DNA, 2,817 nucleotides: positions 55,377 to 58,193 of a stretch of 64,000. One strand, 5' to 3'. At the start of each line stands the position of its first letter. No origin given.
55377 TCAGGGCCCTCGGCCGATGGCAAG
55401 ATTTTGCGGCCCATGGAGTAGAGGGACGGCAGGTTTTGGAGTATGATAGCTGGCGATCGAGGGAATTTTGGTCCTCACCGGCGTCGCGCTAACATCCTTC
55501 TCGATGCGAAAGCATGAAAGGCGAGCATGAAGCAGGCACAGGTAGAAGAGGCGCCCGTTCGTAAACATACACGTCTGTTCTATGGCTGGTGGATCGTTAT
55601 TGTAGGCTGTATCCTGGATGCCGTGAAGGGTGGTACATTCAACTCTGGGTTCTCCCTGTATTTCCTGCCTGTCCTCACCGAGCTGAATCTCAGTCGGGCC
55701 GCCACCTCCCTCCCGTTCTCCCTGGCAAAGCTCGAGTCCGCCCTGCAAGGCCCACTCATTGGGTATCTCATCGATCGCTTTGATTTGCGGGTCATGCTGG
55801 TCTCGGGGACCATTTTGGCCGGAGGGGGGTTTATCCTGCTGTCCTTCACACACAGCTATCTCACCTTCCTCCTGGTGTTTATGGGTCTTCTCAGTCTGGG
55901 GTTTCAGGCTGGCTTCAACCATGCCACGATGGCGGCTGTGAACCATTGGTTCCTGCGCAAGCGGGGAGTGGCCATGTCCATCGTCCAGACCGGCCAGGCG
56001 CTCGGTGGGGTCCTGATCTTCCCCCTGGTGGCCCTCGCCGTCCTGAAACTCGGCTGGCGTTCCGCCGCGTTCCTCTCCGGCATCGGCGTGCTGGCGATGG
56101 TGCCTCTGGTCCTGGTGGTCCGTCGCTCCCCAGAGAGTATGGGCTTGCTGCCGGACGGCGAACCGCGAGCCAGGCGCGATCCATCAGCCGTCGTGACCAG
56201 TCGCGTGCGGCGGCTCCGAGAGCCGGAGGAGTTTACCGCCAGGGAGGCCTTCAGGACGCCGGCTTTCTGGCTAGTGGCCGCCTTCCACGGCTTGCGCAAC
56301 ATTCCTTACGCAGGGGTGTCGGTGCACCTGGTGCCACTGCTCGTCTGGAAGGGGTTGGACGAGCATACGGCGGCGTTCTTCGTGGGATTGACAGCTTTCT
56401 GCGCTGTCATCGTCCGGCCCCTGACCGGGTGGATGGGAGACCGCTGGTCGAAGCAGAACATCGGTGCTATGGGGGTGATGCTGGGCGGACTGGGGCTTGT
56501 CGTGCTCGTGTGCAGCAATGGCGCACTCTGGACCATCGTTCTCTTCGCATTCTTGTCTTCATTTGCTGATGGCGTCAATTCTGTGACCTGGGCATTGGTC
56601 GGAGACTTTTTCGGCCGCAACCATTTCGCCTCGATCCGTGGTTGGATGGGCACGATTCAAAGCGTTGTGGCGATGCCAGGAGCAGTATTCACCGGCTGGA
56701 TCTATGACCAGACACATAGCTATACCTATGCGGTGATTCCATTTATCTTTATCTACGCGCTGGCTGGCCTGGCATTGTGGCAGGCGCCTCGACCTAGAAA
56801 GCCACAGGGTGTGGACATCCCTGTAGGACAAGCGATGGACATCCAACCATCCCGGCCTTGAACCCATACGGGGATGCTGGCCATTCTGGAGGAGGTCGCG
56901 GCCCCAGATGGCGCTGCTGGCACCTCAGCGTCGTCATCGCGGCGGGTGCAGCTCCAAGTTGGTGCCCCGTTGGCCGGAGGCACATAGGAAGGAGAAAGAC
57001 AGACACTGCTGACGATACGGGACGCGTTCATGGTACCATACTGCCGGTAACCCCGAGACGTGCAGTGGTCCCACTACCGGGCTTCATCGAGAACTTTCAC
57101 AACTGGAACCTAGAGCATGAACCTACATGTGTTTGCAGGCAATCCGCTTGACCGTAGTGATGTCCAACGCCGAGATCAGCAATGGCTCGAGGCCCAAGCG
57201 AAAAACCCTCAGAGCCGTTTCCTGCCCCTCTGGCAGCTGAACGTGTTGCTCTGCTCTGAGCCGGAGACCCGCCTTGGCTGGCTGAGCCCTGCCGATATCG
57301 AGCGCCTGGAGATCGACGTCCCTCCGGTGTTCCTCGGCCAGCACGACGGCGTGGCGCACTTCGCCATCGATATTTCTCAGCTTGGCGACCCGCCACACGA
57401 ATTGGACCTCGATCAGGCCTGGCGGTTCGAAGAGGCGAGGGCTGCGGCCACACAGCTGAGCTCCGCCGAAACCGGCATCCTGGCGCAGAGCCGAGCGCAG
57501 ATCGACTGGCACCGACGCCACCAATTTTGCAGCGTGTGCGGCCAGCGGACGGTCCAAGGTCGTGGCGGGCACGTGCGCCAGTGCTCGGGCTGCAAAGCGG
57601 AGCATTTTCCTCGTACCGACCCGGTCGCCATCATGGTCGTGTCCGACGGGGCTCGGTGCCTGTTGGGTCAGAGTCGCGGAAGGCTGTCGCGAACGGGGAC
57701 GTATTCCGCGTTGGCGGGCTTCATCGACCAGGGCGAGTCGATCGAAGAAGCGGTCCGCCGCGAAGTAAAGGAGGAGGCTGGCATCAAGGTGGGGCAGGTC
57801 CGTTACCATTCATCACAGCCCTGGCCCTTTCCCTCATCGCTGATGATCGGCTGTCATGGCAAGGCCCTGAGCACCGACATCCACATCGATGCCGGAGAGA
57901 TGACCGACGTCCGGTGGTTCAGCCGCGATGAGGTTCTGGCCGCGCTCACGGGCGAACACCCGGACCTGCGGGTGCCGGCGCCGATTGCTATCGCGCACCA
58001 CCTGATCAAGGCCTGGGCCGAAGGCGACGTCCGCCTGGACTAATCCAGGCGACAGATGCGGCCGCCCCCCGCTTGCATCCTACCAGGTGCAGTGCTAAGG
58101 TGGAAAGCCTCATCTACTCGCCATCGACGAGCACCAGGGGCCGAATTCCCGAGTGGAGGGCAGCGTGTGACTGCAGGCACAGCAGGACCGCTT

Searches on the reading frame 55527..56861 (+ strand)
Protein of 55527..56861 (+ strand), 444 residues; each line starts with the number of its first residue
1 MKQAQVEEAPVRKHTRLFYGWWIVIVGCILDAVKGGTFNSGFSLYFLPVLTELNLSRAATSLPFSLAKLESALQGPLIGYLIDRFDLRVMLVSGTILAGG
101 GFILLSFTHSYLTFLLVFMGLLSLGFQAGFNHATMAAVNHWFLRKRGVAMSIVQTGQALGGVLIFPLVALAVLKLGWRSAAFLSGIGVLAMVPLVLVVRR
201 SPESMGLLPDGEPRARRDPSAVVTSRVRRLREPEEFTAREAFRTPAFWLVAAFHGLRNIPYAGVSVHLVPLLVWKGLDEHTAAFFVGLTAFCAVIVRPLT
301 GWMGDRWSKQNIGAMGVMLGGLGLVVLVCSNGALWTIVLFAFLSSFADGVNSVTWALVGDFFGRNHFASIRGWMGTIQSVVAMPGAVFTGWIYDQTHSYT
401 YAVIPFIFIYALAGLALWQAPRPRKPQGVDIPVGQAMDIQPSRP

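Call 63: search_protein_families(library=pfam, proteins=[window:55527-56861:+], max_evalue=0.00001)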
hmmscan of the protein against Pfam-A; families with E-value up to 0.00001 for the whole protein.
window:55527-56861:+ (444 aa): 2 families
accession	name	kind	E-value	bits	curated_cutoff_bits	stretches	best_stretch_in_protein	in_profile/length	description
PF07690.21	MFS_1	-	4.4e-44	151.3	33.4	2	39-382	11-343/347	Major Facilitator Superfamily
PF13347.12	MFS_2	-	1.7e-09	37.2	27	1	36-384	10-365/427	MFS/sugar transport protein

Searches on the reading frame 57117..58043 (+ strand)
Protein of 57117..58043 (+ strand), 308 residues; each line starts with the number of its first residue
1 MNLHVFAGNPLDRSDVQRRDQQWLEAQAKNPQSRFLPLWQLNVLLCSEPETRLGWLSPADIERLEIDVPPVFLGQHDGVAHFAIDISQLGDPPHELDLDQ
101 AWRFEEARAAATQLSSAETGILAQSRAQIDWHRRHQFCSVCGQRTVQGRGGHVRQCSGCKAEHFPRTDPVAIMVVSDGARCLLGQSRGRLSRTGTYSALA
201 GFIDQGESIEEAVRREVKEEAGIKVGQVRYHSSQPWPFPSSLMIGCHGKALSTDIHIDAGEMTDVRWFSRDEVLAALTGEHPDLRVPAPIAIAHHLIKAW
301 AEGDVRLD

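Call 63: search_protein_families(library=pfam, proteins=[window:57117-58043:+], max_evalue=0.00001)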
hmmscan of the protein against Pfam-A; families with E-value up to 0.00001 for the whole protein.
window:57117-58043:+ (308 aa): 3 families
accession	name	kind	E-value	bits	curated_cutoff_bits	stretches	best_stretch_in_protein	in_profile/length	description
PF00293.34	NUDIX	-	3e-16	60.1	21.1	1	170-277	6-121/134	NUDIX domain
PF09296.17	NUDIX-like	-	1.2e-10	42.5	22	1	33-131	2-96/96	NADH pyrophosphatase-like rudimentary NUDIX domain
PF09297.16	Zn_ribbon_NUD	-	1.5e-10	41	24.8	1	133-164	1-32/32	NADH pyrophosphatase zinc ribbon domain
